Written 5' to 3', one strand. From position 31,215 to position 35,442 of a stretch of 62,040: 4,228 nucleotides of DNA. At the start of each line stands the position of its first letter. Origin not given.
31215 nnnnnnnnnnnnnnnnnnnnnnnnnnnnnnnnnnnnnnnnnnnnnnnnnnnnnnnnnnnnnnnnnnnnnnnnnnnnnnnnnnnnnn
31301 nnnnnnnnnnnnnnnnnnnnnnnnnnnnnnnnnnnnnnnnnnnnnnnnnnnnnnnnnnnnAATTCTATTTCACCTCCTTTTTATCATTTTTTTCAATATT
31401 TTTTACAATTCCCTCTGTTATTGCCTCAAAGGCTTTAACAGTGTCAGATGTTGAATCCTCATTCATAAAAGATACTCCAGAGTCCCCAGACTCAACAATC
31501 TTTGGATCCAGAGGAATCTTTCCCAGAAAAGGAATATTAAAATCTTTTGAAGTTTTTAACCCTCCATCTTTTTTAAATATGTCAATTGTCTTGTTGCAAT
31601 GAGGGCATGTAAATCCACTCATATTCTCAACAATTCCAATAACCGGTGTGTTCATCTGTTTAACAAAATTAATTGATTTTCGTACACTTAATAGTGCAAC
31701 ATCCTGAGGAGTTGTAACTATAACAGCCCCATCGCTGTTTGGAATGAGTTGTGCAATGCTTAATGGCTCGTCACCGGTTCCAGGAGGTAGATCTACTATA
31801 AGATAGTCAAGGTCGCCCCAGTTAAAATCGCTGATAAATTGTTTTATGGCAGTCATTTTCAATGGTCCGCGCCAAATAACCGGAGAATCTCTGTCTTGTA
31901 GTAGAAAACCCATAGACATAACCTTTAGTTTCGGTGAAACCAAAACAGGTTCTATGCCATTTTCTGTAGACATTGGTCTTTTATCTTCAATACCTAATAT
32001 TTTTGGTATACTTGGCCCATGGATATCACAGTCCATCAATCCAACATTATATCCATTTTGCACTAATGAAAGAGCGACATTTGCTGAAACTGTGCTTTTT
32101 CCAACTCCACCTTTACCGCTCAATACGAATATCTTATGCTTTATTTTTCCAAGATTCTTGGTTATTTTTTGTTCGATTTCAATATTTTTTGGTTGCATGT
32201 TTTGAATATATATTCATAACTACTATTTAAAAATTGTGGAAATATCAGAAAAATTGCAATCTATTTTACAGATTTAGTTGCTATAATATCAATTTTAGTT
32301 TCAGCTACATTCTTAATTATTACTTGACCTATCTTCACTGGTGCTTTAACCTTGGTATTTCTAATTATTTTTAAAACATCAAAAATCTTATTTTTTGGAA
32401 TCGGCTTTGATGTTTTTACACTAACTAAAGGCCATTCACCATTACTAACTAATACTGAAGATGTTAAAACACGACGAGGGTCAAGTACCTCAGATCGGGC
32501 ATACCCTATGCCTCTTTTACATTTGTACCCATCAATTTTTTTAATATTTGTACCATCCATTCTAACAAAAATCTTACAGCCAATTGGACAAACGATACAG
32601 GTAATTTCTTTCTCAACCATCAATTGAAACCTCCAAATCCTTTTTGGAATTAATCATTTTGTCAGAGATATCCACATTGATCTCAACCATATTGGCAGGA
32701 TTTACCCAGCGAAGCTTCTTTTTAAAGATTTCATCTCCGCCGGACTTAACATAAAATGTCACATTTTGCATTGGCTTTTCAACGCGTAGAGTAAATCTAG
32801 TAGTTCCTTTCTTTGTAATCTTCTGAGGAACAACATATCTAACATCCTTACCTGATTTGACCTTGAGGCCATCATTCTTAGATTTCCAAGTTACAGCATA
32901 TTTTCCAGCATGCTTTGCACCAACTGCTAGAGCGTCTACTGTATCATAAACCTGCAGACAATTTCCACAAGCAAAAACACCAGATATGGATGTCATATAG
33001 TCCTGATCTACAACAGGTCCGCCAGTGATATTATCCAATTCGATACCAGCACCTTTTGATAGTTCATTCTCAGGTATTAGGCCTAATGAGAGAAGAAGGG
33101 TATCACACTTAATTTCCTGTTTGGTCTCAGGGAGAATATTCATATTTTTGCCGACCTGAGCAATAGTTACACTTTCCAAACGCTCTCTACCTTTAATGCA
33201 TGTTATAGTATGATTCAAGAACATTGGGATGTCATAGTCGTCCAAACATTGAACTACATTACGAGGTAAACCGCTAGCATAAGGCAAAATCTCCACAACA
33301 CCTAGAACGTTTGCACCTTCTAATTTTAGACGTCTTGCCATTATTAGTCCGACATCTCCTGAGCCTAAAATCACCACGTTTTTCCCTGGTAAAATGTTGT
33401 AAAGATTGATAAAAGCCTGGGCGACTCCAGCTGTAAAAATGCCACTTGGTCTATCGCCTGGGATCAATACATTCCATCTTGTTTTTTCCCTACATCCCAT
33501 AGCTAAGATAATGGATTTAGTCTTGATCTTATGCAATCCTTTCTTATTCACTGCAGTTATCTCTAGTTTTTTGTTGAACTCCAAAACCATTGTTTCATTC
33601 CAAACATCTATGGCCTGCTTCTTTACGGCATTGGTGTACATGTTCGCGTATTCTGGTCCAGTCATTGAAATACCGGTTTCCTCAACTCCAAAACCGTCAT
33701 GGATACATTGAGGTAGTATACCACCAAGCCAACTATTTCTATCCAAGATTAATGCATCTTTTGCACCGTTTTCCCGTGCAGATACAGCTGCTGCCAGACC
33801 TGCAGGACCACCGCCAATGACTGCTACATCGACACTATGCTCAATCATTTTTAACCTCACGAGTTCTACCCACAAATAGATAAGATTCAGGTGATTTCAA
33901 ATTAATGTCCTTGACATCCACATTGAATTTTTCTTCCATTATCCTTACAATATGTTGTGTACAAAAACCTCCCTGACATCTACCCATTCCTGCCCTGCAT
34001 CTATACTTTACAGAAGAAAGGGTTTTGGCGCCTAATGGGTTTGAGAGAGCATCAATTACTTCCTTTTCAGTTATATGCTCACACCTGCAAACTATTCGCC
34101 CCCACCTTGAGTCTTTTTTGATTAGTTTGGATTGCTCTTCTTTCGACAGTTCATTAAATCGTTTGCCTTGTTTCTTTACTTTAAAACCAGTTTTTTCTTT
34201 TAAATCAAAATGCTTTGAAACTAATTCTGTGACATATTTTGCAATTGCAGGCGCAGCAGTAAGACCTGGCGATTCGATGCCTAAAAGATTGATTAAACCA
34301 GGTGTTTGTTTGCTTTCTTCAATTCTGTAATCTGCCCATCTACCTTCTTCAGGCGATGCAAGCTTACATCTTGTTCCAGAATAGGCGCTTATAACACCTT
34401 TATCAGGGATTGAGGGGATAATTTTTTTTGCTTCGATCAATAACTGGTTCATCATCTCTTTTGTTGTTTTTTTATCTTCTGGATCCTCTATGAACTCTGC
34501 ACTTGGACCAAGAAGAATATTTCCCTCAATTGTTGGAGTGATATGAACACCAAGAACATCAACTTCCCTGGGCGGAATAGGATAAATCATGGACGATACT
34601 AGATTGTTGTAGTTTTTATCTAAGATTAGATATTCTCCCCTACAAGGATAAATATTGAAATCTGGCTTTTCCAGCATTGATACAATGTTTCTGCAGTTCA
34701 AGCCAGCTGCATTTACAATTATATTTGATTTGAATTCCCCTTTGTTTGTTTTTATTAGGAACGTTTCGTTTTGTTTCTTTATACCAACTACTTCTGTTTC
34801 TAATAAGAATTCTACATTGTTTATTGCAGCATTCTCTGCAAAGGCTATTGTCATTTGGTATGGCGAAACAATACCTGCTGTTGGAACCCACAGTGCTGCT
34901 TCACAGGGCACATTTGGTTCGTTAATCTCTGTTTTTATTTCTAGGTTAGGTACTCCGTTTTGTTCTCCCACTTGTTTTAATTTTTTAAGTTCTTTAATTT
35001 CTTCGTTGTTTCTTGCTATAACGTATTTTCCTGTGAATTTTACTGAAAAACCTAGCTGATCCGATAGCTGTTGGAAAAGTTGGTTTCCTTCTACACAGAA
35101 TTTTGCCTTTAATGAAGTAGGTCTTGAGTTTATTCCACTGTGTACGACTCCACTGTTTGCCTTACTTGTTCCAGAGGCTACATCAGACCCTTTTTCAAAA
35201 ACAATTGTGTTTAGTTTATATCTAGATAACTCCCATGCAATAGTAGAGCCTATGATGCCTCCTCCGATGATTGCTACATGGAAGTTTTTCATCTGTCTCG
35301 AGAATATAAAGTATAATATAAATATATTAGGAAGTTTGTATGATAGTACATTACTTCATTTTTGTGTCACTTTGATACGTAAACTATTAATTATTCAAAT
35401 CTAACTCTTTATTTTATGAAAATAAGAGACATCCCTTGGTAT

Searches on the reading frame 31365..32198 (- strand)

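Call 24: search_protein_families(library=pfam, proteins=[window:31365-32198:-], max_evalue=0.0001)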
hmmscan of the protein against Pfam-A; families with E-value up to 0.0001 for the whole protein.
window:31365-32198:- (277 aa): 7 families
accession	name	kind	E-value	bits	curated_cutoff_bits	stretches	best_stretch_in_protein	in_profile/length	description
PF10609.15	ParA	-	2.8e-103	345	27.1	1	18-264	1-245/246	NUBPL iron-transfer P-loop NTPase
PF01656.29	CbiA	-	2.2e-13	50.7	25.4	1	23-242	1-123/125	CobQ/CobB/MinD/ParA nucleotide binding domain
PF13614.12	AAA_31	-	2.1e-09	38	27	1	22-183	3-168/177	AAA domain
PF02374.21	ArsA_ATPase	-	1.9e-07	31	24.3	1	22-58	2-38/305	Anion-transporting ATPase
PF00142.24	Fer4_NifH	-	1.1e-06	28.8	25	0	24-60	3-39/271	4Fe-4S iron sulfur cluster binding proteins, NifH/frxC family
PF09140.17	MipZ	-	4e-06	26.8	20.7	1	22-93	2-69/262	ATPase MipZ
PF25199.1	nSTAND_NTPase5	-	9.7e-05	22.7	34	0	8-59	28-80/145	Novel STAND NTPase 5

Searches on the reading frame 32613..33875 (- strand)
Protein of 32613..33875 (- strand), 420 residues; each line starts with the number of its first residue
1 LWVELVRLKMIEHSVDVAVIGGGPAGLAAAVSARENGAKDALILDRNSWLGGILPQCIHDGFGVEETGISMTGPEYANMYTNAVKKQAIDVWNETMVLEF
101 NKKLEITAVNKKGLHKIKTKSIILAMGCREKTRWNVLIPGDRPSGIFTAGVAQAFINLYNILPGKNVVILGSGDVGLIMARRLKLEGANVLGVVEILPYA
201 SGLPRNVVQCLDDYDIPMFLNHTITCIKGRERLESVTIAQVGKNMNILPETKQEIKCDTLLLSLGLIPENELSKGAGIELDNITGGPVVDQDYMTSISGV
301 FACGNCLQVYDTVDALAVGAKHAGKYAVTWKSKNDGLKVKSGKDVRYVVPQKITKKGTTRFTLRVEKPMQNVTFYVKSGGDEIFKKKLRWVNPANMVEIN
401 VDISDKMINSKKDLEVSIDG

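Call 24: search_protein_families(library=pfam, proteins=[window:32613-33875:-], max_evalue=0.0001)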
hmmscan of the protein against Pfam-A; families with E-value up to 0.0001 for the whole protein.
window:32613-33875:- (420 aa): 10 families
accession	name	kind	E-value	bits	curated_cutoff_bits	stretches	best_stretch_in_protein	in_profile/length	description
PF07992.20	Pyr_redox_2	-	1.4e-31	110.5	26.1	1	16-313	2-284/291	Pyridine nucleotide-disulphide oxidoreductase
PF13738.12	Pyr_redox_3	-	1.1e-13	51.6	30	2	71-304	78-305/305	Pyridine nucleotide-disulphide oxidoreductase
PF12831.13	FAD_oxidored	-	1.5e-08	34.8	27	1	16-54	1-38/416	FAD dependent oxidoreductase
PF03486.20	HI0933_like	-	2.4e-07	30.9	50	0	16-50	2-35/244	HI0933-like protein Rossmann domain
PF13450.12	NAD_binding_8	-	2.8e-07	31.1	21.9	1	19-64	1-45/68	NAD(P)-binding Rossmann-like domain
PF00890.30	FAD_binding_2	-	6.2e-06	26.1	20.4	0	16-44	1-28/414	FAD binding domain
PF00070.33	Pyr_redox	-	7.8e-06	26.8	22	0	166-238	1-79/82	Pyridine nucleotide-disulphide oxidoreductase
PF01266.30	DAO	-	1.3e-05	25.3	27.9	0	16-51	1-35/353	FAD dependent oxidoreductase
PF01494.25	FAD_binding_3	-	8e-05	22.5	22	0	15-48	2-34/349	FAD binding domain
PF01134.28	GIDA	-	9.9e-05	22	22.1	0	16-44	1-29/391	Glucose inhibited division protein A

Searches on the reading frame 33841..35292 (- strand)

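Call 24: search_protein_families(library=pfam, proteins=[window:33841-35292:-], max_evalue=0.0001)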
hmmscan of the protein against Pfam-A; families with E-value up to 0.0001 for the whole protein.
window:33841-35292:- (483 aa): 5 families
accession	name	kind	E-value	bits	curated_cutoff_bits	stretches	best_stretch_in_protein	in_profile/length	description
PF01266.30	DAO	-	4.2e-69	234.2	27.9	1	5-357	1-353/353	FAD dependent oxidoreductase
PF04324.20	Fer2_BFD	-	6.6e-11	42.8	26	1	400-454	1-50/50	BFD-like [2Fe-2S] binding domain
PF13738.12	Pyr_redox_3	-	2.7e-06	27.3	30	0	155-197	91-133/305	Pyridine nucleotide-disulphide oxidoreductase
PF13450.12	NAD_binding_8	-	4.2e-06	27.4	21.9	1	8-43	1-37/68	NAD(P)-binding Rossmann-like domain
PF07992.20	Pyr_redox_2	-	6.3e-06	26.3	26.1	0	5-47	144-186/291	Pyridine nucleotide-disulphide oxidoreductase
